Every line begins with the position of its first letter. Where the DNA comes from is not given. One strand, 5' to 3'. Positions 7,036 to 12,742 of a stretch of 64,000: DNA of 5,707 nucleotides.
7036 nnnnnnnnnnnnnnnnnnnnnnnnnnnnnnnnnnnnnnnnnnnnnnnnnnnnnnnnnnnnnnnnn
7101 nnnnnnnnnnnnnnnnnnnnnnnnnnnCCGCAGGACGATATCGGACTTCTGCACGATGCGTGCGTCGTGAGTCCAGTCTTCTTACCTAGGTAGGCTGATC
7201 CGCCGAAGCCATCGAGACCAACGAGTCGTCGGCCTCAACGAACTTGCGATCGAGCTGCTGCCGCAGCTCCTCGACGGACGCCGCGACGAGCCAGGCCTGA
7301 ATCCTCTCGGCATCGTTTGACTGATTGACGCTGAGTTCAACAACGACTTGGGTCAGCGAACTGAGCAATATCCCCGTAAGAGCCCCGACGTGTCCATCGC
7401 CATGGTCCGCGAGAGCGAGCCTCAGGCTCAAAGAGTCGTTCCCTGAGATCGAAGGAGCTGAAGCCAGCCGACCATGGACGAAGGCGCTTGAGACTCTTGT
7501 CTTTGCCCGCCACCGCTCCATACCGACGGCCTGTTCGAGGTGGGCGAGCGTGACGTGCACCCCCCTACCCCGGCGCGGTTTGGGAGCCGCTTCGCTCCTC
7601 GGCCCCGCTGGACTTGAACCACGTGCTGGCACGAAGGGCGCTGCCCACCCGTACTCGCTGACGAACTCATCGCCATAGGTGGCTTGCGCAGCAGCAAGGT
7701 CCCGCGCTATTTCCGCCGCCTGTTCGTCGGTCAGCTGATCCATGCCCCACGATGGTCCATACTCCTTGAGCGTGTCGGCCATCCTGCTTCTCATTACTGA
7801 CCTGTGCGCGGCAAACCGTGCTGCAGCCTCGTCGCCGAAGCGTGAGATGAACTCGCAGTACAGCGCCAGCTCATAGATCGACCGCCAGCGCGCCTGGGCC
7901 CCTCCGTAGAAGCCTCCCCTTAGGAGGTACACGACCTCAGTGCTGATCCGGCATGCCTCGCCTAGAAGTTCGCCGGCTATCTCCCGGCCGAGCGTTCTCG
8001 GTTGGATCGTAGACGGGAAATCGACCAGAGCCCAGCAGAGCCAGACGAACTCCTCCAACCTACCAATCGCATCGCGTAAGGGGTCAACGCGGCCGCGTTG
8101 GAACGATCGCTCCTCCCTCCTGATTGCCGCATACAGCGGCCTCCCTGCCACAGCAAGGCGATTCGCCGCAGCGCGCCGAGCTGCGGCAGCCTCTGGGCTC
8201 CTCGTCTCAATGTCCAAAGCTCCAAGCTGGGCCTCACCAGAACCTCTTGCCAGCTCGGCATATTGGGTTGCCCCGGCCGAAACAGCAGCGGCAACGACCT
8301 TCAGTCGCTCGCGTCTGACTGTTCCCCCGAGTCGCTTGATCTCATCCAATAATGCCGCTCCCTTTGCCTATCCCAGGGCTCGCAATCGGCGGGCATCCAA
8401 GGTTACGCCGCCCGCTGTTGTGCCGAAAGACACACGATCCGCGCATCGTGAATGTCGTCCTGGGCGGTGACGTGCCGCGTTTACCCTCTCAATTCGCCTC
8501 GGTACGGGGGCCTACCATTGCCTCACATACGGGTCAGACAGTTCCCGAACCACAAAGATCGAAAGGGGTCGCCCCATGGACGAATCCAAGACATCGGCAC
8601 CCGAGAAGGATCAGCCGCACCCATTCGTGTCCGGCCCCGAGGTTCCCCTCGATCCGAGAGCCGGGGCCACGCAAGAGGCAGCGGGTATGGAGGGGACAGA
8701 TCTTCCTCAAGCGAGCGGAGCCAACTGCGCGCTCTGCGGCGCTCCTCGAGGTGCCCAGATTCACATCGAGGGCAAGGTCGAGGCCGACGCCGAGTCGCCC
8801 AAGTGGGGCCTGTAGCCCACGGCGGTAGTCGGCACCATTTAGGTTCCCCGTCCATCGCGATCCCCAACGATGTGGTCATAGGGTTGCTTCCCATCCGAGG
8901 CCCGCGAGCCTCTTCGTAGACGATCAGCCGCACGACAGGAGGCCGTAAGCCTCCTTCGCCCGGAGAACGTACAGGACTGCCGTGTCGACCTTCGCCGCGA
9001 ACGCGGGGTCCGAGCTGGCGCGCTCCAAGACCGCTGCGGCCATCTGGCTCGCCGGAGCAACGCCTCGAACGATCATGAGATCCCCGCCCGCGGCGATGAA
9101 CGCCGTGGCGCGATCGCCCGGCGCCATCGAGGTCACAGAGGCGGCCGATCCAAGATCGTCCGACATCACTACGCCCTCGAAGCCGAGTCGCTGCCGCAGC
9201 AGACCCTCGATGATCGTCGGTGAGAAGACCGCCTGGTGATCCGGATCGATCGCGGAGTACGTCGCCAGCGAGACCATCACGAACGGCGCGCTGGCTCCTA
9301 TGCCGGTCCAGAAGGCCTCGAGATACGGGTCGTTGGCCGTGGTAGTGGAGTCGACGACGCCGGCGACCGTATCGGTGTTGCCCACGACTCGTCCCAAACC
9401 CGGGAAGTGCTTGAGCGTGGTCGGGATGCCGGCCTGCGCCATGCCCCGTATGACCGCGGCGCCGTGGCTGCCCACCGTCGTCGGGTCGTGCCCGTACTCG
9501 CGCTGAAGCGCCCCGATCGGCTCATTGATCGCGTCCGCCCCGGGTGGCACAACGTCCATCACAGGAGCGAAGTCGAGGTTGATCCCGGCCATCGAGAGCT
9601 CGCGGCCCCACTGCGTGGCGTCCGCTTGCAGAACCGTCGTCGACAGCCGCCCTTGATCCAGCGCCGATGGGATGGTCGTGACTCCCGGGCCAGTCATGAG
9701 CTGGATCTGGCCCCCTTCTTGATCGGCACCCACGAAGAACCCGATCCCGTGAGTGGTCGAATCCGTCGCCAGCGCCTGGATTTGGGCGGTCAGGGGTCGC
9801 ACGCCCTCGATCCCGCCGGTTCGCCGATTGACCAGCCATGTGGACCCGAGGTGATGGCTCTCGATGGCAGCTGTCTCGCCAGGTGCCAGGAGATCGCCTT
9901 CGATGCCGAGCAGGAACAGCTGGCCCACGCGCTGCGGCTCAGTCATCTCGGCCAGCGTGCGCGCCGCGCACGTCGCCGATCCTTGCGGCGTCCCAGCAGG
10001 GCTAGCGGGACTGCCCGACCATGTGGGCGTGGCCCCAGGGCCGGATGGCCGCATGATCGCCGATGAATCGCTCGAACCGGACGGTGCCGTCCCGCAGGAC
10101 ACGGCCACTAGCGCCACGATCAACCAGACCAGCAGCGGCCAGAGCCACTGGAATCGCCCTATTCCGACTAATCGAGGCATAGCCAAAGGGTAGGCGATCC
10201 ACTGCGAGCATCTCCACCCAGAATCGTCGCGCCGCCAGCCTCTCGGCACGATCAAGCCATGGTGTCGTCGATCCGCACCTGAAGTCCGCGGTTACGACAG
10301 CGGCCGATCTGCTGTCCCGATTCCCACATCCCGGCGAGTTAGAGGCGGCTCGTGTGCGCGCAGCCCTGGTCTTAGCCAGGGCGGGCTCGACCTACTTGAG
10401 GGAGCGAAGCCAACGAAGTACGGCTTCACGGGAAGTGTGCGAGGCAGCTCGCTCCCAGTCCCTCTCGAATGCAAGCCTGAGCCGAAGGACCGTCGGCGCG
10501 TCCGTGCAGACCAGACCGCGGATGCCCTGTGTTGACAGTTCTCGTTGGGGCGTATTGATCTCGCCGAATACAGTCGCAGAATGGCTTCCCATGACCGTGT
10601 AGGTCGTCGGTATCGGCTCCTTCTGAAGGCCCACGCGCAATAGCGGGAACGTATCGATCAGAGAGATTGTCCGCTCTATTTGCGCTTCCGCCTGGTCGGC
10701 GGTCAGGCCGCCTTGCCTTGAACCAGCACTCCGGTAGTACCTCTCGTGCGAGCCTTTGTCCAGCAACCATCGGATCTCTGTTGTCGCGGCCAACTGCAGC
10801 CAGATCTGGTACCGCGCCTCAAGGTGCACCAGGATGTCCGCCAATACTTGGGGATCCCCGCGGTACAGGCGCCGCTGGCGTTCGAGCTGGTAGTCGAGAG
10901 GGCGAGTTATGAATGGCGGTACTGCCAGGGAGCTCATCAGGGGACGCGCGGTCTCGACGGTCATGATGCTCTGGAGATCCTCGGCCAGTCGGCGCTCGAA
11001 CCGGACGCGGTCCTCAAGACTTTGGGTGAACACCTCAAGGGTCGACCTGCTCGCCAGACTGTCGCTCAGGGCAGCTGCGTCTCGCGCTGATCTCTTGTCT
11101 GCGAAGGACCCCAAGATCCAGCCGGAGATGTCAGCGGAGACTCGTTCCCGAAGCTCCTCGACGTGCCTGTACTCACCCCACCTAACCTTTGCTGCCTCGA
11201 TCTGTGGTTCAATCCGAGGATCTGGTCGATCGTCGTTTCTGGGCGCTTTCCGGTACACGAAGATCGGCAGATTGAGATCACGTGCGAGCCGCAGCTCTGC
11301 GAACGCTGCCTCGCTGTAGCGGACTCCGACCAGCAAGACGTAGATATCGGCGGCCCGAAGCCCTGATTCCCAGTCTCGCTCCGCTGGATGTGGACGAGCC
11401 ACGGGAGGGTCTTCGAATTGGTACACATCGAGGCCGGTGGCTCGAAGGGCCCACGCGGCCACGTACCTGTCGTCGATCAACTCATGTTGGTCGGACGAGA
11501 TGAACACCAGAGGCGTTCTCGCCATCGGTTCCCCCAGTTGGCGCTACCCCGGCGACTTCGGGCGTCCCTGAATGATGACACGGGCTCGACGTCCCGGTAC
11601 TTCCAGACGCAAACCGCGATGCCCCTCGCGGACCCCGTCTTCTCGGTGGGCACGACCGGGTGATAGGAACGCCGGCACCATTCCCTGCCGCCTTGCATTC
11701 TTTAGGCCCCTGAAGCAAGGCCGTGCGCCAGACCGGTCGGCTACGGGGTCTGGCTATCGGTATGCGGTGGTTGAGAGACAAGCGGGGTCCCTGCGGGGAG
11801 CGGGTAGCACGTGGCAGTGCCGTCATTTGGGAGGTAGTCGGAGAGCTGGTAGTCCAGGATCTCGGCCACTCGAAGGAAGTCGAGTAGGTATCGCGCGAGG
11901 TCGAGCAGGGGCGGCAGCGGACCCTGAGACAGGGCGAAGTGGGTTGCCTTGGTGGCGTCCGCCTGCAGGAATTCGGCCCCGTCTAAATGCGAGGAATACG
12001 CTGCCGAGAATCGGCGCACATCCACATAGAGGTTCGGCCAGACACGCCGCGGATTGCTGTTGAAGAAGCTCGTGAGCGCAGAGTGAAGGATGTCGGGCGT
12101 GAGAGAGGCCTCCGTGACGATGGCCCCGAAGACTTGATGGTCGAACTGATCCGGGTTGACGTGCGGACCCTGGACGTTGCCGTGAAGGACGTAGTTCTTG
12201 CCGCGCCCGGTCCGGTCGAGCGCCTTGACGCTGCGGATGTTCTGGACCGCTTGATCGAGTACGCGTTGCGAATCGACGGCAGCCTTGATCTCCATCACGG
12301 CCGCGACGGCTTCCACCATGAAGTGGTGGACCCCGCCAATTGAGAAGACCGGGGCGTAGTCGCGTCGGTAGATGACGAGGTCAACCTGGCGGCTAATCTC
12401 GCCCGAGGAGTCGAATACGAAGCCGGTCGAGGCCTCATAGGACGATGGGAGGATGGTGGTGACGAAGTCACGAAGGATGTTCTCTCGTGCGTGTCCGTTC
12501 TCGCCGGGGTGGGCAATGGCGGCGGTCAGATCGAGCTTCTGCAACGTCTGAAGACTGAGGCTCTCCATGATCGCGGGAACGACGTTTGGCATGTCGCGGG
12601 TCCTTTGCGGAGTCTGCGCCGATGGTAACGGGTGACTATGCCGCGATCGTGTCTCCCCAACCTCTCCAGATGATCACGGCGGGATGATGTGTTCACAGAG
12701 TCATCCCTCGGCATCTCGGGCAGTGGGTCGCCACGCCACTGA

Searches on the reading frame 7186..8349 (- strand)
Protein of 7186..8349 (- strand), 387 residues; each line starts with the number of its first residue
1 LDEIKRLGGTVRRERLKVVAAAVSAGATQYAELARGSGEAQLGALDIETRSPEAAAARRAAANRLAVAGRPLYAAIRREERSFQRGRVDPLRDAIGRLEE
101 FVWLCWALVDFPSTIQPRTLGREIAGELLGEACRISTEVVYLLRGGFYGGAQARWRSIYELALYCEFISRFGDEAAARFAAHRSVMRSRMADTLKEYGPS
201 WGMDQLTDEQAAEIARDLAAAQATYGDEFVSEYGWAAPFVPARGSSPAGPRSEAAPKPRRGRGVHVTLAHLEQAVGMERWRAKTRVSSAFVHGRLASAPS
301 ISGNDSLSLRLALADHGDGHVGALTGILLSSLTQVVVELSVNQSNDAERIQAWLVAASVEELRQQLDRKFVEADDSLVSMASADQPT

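Call 3: search_protein_families(library=pfam, proteins=[window:7186-8349:-], max_evalue=0.1)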
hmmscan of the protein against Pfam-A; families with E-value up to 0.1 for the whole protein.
window:7186-8349:- (387 aa): 1 family
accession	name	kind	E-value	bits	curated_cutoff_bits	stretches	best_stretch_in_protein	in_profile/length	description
PF18928.5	DUF5677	-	1.2e-13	51.9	27.1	1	124-297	3-154/166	Family of unknown function (DUF5677)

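Call 4: search_protein_families(library=padloc, proteins=[window:7186-8349:-], max_evalue=0.1)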
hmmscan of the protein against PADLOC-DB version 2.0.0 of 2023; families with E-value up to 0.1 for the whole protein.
window:7186-8349:- (387 aa): 0 families

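Call 5: search_protein_families(library=ncbifam, proteins=[window:7186-8349:-], max_evalue=0.1)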
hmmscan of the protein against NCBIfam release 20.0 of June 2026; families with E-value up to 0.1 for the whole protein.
window:7186-8349:- (387 aa): 0 families

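Call 60: search_protein_families(library=phrogs, proteins=[window:7186-8349:-], max_evalue=0.001)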
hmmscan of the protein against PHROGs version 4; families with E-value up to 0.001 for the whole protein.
window:7186-8349:- (387 aa): 1 family
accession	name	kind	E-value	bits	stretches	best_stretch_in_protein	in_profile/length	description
phrog_27456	-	unknown function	6.7e-19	69.6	1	131-242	119-230/341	-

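Call 71: search_solved_structures(query=window:7186-8349:-, max_evalue=1)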
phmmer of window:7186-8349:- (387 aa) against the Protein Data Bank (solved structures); distinct sequences matched with E-value up to 1: 1.
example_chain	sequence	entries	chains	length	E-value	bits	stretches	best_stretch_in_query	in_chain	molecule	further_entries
9dis_A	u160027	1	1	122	0.28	13.7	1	173-274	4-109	ChuA Binder H3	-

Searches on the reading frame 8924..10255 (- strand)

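Call 44: search_protein_families(library=pfam, proteins=[window:8924-10255:-], max_evalue=0.01)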
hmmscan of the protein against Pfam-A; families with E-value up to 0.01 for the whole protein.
window:8924-10255:- (443 aa): 1 family
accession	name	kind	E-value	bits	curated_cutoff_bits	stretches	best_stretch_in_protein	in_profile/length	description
PF00933.27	Glyco_hydro_3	-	7e-39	134.5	27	1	127-430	20-313/316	Glycosyl hydrolase family 3 N terminal domain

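Call 45: search_protein_families(library=padloc, proteins=[window:8924-10255:-], max_evalue=0.01)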
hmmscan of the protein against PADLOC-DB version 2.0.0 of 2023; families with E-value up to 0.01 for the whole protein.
window:8924-10255:- (443 aa): 0 families

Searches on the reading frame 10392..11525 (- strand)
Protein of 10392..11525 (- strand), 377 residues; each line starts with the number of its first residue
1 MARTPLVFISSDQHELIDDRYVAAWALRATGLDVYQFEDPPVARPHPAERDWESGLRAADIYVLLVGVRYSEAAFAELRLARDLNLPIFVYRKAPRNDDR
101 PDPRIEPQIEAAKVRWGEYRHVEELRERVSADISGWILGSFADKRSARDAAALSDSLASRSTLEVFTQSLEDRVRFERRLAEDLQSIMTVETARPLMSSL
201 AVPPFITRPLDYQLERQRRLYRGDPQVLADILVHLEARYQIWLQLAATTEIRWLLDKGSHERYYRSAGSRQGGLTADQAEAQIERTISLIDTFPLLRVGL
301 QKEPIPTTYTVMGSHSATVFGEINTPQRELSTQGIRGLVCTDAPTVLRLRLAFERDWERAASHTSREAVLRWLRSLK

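Call 3: search_protein_families(library=pfam, proteins=[window:10392-11525:-], max_evalue=0.1)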
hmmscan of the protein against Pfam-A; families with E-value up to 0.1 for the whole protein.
window:10392-11525:- (377 aa): 1 family
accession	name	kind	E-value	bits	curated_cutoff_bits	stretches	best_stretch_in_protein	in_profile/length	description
PF13271.11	DUF4062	-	1.3e-05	25.7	24.7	1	7-70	2-64/82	Domain of unknown function (DUF4062)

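Call 4: search_protein_families(library=padloc, proteins=[window:10392-11525:-], max_evalue=0.1)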
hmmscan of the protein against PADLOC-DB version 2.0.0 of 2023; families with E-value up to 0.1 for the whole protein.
window:10392-11525:- (377 aa): 0 families

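Call 5: search_protein_families(library=ncbifam, proteins=[window:10392-11525:-], max_evalue=0.1)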
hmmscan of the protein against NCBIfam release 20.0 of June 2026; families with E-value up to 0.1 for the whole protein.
window:10392-11525:- (377 aa): 0 families

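Call 60: search_protein_families(library=phrogs, proteins=[window:10392-11525:-], max_evalue=0.001)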
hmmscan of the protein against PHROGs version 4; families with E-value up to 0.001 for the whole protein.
window:10392-11525:- (377 aa): 1 family
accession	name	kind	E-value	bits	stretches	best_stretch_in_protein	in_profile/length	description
phrog_355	-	DNA, RNA and nucleotide metabolism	0.00026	21.5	1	56-142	137-224/249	nucleoside 2-deoxyribosyltransferase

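Call 70: search_solved_structures(query=window:10392-11525:-, max_evalue=1)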
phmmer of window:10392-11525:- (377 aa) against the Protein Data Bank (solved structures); distinct sequences matched with E-value up to 1: 1.
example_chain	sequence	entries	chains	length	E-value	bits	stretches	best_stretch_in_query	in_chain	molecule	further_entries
4dou_A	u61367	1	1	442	0.16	14.1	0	226-251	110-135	Adiponectin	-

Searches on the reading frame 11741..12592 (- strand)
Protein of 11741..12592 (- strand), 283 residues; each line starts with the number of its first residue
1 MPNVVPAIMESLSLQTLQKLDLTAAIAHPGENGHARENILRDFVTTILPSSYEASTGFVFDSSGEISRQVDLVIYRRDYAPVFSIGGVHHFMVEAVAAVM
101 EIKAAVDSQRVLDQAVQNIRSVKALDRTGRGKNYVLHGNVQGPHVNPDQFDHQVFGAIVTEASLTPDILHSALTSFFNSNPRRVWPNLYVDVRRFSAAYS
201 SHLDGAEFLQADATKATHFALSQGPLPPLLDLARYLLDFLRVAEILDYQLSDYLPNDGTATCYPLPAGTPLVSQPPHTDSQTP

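Call 3: search_protein_families(library=pfam, proteins=[window:11741-12592:-], max_evalue=0.1)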
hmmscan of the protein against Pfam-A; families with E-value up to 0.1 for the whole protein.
window:11741-12592:- (283 aa): 1 family
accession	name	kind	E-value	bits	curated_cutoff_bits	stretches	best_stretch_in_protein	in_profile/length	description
PF20247.3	DUF6602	-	1.8e-25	89.3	27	1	24-125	5-104/104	Domain of unknown function (DUF6602)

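Call 4: search_protein_families(library=padloc, proteins=[window:11741-12592:-], max_evalue=0.1)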
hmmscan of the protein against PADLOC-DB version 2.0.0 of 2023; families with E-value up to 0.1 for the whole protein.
window:11741-12592:- (283 aa): 4 families
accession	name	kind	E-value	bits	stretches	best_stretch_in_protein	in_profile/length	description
PDLC01495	PD_DExK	-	3.5e-31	105.5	1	8-125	6-123/123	"CAS-I,CAS-II,CAS-III,CAS-IV,CAS-V,CAS-VI; associated"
PDLC00745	Effector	-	8.6e-27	92.4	1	9-179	11-175/244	Endonuclease (NucC)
PDLC01051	NucC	-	2.6e-23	81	1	18-130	27-135/243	NucC nuclease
PDLC02394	pAgo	-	0.082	8.6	0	169-202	231-264/1121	-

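Call 5: search_protein_families(library=ncbifam, proteins=[window:11741-12592:-], max_evalue=0.1)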
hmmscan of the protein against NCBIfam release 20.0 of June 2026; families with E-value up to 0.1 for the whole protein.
window:11741-12592:- (283 aa): 0 families

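Call 60: search_protein_families(library=phrogs, proteins=[window:11741-12592:-], max_evalue=0.001)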
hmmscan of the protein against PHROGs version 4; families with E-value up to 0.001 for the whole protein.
window:11741-12592:- (283 aa): 1 family
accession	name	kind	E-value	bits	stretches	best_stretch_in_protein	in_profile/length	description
phrog_32765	-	unknown function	8.4e-05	23.1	1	27-126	47-143/311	-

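Call 69: search_solved_structures(query=window:11741-12592:-, max_evalue=1)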
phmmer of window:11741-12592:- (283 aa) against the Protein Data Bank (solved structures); distinct sequences matched with E-value up to 1: 6.
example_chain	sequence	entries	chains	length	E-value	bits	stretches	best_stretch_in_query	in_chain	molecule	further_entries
6q1h_A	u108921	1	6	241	1.1e-13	54.8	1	9-129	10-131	Bacterial protein ORF C62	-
6uxf_A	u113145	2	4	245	1.1e-13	54.8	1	8-130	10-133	Vibrio meotecus sp. RC341 NucC | Vibrio metoecus sp. RC341 NucC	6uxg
7zgv_A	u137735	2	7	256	3.2e-13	53.2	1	17-130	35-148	Serratia NucC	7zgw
6p7o_A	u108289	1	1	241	1.2e-12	51.3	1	24-129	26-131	E. coli MS115-1 NucC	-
6p7p_A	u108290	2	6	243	6.2e-12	49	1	24-129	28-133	E. coli MS115-1 NucC 2-241 | E. coli MS115-1 NucC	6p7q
2vvg_A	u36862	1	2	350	0.8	12.6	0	112-180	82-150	KINESIN-2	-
